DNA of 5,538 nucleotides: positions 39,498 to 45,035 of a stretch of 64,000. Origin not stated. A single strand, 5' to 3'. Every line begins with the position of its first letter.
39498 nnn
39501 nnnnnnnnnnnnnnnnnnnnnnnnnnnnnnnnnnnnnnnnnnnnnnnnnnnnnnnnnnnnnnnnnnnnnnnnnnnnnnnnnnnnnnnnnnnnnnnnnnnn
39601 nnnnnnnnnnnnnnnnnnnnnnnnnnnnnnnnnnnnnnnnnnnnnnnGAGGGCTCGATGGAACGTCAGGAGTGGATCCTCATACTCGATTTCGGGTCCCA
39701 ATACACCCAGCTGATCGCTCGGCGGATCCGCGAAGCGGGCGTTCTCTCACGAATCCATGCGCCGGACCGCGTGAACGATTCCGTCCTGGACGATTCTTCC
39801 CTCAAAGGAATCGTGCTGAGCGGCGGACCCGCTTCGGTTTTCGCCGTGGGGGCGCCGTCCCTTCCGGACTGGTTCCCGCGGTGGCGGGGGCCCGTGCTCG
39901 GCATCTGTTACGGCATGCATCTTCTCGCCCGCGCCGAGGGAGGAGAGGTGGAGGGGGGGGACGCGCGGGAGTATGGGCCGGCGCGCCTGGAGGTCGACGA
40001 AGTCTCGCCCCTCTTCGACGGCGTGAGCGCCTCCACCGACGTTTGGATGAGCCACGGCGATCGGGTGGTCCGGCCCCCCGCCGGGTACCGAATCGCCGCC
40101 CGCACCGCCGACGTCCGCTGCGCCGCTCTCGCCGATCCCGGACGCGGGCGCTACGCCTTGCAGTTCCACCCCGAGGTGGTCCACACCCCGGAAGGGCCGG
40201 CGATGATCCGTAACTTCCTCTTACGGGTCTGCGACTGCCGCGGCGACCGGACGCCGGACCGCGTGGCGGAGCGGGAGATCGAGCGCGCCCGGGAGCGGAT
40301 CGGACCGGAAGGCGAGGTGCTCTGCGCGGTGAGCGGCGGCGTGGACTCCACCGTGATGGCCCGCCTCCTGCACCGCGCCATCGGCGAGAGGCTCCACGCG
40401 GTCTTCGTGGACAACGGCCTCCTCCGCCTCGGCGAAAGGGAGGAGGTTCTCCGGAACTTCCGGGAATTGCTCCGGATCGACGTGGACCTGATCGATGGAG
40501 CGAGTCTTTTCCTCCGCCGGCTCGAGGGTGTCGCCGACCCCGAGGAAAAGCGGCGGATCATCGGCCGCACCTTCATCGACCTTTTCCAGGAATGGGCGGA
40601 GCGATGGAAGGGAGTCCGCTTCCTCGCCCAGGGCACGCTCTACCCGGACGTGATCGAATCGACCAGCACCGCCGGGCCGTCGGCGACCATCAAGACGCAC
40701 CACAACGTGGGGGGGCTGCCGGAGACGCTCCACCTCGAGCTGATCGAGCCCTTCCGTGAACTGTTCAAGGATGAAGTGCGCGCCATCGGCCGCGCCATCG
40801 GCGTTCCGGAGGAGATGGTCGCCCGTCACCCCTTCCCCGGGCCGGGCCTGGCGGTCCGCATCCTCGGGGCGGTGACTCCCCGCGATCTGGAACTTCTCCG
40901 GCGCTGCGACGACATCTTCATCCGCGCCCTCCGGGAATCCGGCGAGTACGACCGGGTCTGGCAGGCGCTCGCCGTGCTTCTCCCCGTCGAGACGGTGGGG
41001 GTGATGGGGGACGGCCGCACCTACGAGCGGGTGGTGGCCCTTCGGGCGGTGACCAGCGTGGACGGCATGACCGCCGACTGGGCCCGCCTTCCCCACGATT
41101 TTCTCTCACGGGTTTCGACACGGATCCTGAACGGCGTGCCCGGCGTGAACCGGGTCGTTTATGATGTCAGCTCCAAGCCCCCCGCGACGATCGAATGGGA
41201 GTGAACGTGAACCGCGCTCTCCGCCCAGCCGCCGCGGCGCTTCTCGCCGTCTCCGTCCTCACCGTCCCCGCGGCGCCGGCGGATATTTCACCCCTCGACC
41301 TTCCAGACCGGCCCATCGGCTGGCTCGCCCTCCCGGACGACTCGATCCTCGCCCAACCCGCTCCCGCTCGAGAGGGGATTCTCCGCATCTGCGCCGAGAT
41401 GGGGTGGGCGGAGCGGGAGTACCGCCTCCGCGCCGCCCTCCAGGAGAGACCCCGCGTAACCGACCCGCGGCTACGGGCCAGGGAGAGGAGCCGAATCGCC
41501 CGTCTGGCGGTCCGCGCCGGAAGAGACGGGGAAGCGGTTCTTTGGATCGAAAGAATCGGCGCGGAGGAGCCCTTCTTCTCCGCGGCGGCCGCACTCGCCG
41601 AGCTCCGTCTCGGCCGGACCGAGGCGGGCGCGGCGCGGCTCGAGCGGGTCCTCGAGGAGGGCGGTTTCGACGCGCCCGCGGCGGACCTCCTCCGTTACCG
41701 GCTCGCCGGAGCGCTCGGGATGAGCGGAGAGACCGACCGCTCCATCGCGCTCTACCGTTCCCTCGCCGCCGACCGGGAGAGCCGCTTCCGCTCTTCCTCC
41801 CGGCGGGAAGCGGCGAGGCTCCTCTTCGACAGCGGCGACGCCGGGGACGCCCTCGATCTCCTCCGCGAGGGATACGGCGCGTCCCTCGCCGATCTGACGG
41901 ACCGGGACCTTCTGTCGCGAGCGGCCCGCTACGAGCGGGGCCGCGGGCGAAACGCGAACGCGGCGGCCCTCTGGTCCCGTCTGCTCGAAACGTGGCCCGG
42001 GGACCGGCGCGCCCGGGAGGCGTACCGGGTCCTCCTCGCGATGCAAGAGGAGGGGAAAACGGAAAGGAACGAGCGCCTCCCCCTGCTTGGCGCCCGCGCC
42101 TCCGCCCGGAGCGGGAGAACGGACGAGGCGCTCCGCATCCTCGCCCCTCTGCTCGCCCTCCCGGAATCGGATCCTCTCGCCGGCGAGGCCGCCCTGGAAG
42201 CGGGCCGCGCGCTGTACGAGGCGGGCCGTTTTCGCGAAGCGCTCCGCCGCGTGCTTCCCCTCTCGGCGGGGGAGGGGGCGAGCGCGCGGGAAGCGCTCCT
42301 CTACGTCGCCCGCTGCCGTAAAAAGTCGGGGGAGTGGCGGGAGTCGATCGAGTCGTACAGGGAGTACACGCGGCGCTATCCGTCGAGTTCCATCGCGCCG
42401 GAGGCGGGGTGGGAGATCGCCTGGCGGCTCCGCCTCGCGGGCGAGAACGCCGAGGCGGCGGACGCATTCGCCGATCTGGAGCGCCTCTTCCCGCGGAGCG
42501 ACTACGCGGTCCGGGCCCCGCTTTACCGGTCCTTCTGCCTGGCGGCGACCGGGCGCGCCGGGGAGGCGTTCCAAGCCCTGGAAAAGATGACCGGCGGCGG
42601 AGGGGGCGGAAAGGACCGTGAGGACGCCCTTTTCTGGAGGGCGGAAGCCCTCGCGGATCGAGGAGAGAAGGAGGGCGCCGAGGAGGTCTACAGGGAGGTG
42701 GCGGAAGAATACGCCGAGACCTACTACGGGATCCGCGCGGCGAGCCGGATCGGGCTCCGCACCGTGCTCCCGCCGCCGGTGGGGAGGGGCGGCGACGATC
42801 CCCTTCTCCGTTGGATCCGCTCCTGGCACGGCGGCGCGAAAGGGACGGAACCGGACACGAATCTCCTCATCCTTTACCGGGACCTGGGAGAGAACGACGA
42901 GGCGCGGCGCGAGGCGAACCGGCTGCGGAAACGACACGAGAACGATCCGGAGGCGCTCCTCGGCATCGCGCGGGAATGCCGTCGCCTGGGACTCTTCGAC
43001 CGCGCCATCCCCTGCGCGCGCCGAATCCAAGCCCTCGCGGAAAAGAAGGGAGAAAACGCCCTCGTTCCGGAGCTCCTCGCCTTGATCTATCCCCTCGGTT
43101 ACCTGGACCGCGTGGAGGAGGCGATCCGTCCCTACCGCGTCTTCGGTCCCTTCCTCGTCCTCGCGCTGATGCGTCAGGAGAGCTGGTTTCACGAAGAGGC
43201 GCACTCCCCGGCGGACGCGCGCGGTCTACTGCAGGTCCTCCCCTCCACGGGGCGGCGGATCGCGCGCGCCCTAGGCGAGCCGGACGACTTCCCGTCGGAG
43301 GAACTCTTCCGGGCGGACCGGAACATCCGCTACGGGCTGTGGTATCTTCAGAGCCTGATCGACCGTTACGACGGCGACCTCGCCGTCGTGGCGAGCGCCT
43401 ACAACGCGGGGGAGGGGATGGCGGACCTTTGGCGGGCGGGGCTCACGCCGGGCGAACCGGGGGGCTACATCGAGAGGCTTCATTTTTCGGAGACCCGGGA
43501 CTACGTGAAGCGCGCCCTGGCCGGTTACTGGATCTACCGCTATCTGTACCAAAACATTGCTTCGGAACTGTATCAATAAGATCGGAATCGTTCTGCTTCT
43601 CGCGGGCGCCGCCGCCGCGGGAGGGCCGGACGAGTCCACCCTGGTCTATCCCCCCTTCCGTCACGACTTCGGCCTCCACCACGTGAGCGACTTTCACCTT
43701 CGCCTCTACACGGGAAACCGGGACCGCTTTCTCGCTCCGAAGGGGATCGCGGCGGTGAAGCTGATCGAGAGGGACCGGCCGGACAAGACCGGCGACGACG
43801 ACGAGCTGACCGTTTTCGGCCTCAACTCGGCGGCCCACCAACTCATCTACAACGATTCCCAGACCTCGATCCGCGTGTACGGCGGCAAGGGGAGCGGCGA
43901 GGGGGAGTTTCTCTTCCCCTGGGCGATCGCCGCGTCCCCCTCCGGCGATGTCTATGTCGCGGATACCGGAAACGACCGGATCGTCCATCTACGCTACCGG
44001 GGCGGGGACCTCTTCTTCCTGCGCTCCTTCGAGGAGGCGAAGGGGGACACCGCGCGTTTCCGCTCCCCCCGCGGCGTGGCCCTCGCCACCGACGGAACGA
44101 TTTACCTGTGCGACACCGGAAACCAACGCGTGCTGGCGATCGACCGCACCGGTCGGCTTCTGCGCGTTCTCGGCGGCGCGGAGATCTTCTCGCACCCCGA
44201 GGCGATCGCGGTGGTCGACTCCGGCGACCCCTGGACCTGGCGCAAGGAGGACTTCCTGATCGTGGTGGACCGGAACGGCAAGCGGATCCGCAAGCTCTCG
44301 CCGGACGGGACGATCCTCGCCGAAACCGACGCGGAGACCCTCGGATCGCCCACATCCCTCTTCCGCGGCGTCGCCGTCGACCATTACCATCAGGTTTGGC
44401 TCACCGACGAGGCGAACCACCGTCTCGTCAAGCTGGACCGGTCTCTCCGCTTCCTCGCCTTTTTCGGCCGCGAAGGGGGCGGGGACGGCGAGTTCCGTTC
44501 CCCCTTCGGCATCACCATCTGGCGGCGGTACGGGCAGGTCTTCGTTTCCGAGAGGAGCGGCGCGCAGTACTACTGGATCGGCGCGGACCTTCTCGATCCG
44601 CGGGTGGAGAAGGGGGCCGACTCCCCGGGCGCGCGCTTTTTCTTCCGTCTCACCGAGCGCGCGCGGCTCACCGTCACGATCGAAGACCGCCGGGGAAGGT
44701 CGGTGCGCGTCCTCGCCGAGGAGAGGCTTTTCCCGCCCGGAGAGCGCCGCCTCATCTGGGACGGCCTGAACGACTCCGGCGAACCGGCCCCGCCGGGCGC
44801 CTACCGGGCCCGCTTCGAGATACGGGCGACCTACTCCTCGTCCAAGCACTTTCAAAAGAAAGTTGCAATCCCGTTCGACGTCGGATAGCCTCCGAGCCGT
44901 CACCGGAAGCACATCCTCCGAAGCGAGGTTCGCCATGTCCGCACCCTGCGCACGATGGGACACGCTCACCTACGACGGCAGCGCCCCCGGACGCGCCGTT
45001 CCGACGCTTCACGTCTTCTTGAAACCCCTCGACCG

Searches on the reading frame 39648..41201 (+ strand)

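Call 63: search_protein_families(library=pfam, proteins=[window:39648-41201:+], max_evalue=0.00001)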
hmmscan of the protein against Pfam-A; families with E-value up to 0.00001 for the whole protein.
window:39648-41201:+ (518 aa): 3 families
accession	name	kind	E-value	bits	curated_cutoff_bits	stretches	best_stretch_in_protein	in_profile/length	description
PF00958.27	GMP_synt_C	-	8.9e-42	141.5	27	1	428-517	3-92/92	GMP synthase C terminal domain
PF00117.34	GATase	-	4.6e-34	118.2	22.8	1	11-193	1-189/190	Glutamine amidotransferase class-I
PF02540.23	NAD_synthase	-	5.8e-06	26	21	0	224-253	21-51/242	NAD synthase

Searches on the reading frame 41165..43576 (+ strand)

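Call 63: search_protein_families(library=pfam, proteins=[window:41165-43576:+], max_evalue=0.00001)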
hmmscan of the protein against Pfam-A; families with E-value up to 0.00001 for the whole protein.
window:41165-43576:+ (804 aa): 5 families
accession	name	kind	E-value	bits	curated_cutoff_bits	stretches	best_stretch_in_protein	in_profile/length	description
PF01464.25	SLT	-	4.5e-20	71.8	21.3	1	662-756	14-104/117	Transglycosylase SLT domain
PF13432.12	TPR_16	-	1.1e-14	55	32.7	0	344-408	1-64/65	Tetratricopeptide repeat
PF13428.12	TPR_14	-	9.2e-13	48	23.5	0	567-603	7-43/44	Tetratricopeptide repeat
PF13174.12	TPR_6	-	3.7e-12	46.5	26.3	0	376-408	1-33/33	Tetratricopeptide repeat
PF14559.12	TPR_19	-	3.3e-10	40.6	25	0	316-366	4-51/68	Tetratricopeptide repeat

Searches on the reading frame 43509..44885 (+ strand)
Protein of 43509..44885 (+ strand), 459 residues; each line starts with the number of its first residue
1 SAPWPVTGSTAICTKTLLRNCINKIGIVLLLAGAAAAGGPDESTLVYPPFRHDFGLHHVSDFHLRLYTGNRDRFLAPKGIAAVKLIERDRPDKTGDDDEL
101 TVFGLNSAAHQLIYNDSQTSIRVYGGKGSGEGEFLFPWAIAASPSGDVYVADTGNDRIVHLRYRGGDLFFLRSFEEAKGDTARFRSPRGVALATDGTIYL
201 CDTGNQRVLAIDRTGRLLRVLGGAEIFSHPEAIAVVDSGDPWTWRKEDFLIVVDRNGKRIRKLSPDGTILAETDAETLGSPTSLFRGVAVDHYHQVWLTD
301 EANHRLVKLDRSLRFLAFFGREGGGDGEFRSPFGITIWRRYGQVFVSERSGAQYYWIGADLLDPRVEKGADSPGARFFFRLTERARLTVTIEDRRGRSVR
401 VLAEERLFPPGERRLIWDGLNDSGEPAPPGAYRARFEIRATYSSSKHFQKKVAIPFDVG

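Call 63: search_protein_families(library=pfam, proteins=[window:43509-44885:+], max_evalue=0.00001)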
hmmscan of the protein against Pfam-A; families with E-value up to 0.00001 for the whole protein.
window:43509-44885:+ (459 aa): 3 families
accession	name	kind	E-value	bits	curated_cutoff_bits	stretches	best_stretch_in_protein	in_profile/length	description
PF01436.27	NHL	-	7.1e-20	70.4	20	0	134-160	1-27/28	NHL repeat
PF13860.13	FlgD_ig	-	8.7e-07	29.3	27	1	379-434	14-71/79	FlgD Ig-like domain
PF25021.1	TEN_NHL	-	9.5e-07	28.5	27.1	0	177-226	134-181/357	Teneurin NHL domain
